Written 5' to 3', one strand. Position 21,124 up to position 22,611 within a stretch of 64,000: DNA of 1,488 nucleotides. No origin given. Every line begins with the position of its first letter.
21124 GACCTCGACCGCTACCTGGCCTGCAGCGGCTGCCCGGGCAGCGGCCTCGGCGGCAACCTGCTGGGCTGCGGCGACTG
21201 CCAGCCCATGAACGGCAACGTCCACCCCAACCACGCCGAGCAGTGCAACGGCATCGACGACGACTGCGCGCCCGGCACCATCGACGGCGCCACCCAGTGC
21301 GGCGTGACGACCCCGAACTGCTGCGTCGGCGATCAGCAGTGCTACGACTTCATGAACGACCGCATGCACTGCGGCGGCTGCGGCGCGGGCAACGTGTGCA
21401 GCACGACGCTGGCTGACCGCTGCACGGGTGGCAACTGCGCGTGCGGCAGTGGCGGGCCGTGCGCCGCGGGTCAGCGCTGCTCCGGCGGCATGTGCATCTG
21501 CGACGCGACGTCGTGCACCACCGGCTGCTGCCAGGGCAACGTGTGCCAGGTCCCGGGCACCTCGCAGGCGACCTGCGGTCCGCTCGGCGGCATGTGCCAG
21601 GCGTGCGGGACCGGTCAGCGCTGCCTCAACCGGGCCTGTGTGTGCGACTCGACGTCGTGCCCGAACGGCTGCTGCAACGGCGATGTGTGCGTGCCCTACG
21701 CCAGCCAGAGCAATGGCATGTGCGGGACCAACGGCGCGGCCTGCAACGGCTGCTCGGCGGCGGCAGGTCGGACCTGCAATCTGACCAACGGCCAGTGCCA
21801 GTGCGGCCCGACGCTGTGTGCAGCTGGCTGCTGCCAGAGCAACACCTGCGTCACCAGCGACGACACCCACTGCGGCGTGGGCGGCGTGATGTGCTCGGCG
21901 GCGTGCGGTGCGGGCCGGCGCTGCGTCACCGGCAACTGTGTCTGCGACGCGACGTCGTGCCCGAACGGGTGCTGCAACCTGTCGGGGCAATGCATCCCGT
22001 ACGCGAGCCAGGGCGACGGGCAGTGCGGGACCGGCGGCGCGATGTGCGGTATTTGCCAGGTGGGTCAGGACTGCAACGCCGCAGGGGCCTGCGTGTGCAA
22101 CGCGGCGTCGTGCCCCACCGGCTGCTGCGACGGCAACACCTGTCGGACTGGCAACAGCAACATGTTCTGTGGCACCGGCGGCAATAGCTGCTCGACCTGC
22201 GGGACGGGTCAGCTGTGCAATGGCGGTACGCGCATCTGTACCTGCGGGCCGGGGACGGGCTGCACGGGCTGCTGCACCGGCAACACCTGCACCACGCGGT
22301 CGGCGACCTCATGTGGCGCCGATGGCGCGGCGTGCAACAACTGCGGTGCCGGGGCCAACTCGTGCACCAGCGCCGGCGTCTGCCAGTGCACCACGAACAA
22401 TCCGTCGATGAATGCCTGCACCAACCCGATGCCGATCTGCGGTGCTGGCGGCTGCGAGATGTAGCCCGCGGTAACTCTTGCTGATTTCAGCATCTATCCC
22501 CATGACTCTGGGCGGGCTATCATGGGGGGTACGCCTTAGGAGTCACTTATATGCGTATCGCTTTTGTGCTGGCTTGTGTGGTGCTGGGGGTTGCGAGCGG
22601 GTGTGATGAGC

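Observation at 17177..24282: Two-gene operon of extreme Cys/Asp-rich lipoproteins, divergent from an outer-membrane barrel gene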

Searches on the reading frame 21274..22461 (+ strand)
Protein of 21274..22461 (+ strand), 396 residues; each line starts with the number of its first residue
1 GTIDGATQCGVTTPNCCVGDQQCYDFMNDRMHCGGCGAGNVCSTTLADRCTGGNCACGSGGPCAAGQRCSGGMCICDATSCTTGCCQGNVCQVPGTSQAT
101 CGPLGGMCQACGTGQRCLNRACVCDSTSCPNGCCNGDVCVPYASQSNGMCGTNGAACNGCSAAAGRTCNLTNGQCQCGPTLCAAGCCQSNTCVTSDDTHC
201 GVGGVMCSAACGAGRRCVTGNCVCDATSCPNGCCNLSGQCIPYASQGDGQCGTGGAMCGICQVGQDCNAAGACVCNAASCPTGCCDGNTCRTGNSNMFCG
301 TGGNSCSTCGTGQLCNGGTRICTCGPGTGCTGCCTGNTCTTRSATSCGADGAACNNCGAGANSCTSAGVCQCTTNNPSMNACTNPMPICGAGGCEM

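Call 70: search_protein_representatives(protein=window:21274-22461:+)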
Query: 396 residues. Proteins with E-value up to 0.001 (for the whole library): 510; up to 1e-10: 179; up to 1e-30: 30. The best 150 are listed.
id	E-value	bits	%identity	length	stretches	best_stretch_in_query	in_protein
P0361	3.4e-243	823.8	100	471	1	1-396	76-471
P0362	1.0e-73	265.2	51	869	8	42-112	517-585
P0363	1.1e-65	238.7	48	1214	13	34-112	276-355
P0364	3.3e-65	237.1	50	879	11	45-170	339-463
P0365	5.8e-65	236.3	49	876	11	38-111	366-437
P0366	2.2e-64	234.4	44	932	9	31-179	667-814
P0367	2.4e-61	224.4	51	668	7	41-114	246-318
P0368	3.0e-58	214.2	44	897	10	33-112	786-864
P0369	2.7e-57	211.1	47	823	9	42-144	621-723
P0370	2.5e-53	198.0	49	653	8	220-288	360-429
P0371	1.5e-50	188.8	47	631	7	41-162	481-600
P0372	1.2e-48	182.6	47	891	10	47-113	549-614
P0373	6.4e-48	180.2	49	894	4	221-373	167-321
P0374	2.5e-46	174.9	44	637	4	63-290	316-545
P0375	4.3e-45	170.8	49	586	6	42-161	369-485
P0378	8.7e-43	163.2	48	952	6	190-359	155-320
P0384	6.9e-34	133.9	46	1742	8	51-168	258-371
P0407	1.7e-25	106.2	44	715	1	51-346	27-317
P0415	9.4e-23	97.2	43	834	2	37-374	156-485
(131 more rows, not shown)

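Call 71: search_protein_families(library=pfam, proteins=[P0362, P0363, P0364, P0366, P0368, P0373, P0378, P0384, P0407, P0415], max_evalue=0.001)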
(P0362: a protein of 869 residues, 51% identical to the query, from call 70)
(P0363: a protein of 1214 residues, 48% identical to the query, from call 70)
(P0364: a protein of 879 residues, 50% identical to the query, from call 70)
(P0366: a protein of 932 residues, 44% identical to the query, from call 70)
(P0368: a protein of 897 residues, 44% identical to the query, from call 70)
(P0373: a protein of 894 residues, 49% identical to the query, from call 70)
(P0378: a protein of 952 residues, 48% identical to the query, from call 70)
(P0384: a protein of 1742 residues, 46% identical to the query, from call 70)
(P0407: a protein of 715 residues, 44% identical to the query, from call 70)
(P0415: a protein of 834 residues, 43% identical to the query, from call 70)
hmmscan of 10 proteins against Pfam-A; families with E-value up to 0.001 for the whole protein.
P0362 (869 aa): 0 families

P0363 (1214 aa): 0 families

P0364 (879 aa): 0 families

P0366 (932 aa): 0 families

P0368 (897 aa): 0 families

P0373 (894 aa): 0 families

P0378 (952 aa): 0 families

P0384 (1742 aa): 1 family
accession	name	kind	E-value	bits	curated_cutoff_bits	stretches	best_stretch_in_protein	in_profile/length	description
PF01833.30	TIG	-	1.7e-05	25.1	20.9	1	1125-1200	6-82/84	IPT/TIG domain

P0407 (715 aa): 0 families

P0415 (834 aa): 2 families
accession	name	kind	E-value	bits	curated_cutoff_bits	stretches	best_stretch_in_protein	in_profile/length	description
PF11617.13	Cu-binding_MopE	-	1.2e-15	57.9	27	2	224-245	9-29/30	Putative metal-binding motif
PF05887.16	Trypan_PARP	-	0.00032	21.1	100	1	48-101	60-113/134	Procyclic acidic repetitive protein (PARP)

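Call 80: list_cluster_members(proteins=[P0362, P0363, P0366, P0373, P0384, P0241, P0121])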
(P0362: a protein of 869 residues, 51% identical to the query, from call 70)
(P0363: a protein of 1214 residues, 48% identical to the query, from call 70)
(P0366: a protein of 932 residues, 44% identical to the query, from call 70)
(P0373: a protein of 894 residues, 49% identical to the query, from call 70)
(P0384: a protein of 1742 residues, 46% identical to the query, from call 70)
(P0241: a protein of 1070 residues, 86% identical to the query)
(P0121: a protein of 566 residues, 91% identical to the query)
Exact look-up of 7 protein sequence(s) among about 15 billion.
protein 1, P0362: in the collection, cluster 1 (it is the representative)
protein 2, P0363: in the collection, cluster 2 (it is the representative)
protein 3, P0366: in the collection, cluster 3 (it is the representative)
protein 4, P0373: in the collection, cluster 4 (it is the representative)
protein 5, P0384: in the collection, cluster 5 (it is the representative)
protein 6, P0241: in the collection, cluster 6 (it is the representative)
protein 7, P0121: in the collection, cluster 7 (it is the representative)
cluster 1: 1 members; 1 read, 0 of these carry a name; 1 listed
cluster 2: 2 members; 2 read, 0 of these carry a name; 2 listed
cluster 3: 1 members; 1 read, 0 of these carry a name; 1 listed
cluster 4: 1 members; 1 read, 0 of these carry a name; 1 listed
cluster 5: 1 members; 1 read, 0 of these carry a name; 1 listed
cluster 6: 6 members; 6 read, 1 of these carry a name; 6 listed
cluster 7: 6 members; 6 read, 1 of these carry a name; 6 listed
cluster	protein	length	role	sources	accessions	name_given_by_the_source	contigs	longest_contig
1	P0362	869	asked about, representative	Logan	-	-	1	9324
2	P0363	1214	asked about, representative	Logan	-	-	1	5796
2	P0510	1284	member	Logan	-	-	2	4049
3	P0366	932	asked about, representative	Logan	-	-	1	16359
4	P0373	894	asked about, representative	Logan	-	-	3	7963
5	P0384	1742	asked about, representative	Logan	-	-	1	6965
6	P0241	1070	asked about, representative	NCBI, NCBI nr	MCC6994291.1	MAG: hypothetical protein IT370_06645 [Deltaproteobacteria bacterium] | hypothetical protein [Deltaproteobacteria bacterium]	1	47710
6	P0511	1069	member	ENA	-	-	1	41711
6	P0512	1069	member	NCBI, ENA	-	-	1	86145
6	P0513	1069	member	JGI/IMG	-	-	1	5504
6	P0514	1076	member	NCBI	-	-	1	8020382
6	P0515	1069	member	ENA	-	-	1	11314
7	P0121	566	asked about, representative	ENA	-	-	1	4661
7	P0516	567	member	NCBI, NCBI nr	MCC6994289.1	MAG: hypothetical protein IT370_06635 [Deltaproteobacteria bacterium] | hypothetical protein [Deltaproteobacteria bacterium]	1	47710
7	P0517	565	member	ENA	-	-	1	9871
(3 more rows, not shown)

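Call 82: find_encoding_contigs(protein=P0514, flank=10000, max_places=1)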
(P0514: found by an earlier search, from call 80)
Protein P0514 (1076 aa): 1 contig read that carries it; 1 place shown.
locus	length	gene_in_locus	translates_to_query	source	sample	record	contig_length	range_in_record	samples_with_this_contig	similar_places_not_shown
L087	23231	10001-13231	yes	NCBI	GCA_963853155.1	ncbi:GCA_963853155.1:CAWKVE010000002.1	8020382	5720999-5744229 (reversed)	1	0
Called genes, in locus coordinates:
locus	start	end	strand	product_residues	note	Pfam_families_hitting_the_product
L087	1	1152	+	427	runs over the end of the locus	PF00994:MoCF_biosynth, PF18146:CinA_KH, PF02464:CinA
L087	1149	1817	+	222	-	PF02834:LigT_PEase, PF13563:2_5_RNA_ligase2, PF02834:LigT_PEase (weak)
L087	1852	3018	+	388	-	PF00154:RecA_N, PF06745:ATPase (faint), PF08423:Rad51 (weak), PF27531:MT3502_N (weak), PF01637:ATPase_2 (weak), PF21096:RecA_C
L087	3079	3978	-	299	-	PF02574:S-methyl_trans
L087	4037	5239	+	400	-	-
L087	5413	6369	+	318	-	-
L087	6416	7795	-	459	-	PF18073:Zn_ribbon_LapB, PF03796:DnaB_C (weak), PF06745:ATPase, PF13481:AAA_25, PF23442:DUF7125 (weak), PF13541:ChlI (weak), PF05362:Lon_C (weak)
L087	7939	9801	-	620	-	-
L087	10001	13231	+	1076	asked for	PF11617:Cu-binding_MopE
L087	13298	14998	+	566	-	PF11617:Cu-binding_MopE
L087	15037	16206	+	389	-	PF00933:Glyco_hydro_3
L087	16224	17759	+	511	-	-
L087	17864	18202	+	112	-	-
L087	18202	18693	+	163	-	-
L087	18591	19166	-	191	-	PF05685:Uma2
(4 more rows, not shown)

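Call 83: find_encoding_contigs(protein=P0511, flank=10000, max_places=1)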
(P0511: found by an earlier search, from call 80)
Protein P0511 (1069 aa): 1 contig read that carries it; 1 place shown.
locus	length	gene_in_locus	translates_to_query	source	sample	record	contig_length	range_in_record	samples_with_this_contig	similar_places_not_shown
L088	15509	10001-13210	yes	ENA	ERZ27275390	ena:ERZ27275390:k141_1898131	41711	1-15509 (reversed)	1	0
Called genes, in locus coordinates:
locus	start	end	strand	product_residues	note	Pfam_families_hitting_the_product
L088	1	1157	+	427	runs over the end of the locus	PF00994:MoCF_biosynth, PF18146:CinA_KH, PF02464:CinA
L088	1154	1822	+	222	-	PF02834:LigT_PEase, PF13563:2_5_RNA_ligase2, PF02834:LigT_PEase (weak)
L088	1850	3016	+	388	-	PF00154:RecA_N, PF06745:ATPase (faint), PF08423:Rad51 (weak), PF27531:MT3502_N (weak), PF01637:ATPase_2 (weak), PF21096:RecA_C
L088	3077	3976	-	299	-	PF02574:S-methyl_trans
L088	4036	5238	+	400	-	-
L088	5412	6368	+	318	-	-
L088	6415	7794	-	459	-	PF18073:Zn_ribbon_LapB, PF03796:DnaB_C (weak), PF06745:ATPase, PF13481:AAA_25, PF23442:DUF7125 (weak), PF13541:ChlI (weak), PF05362:Lon_C (weak)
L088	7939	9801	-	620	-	-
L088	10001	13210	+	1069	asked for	PF11617:Cu-binding_MopE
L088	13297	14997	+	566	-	PF11617:Cu-binding_MopE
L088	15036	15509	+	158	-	?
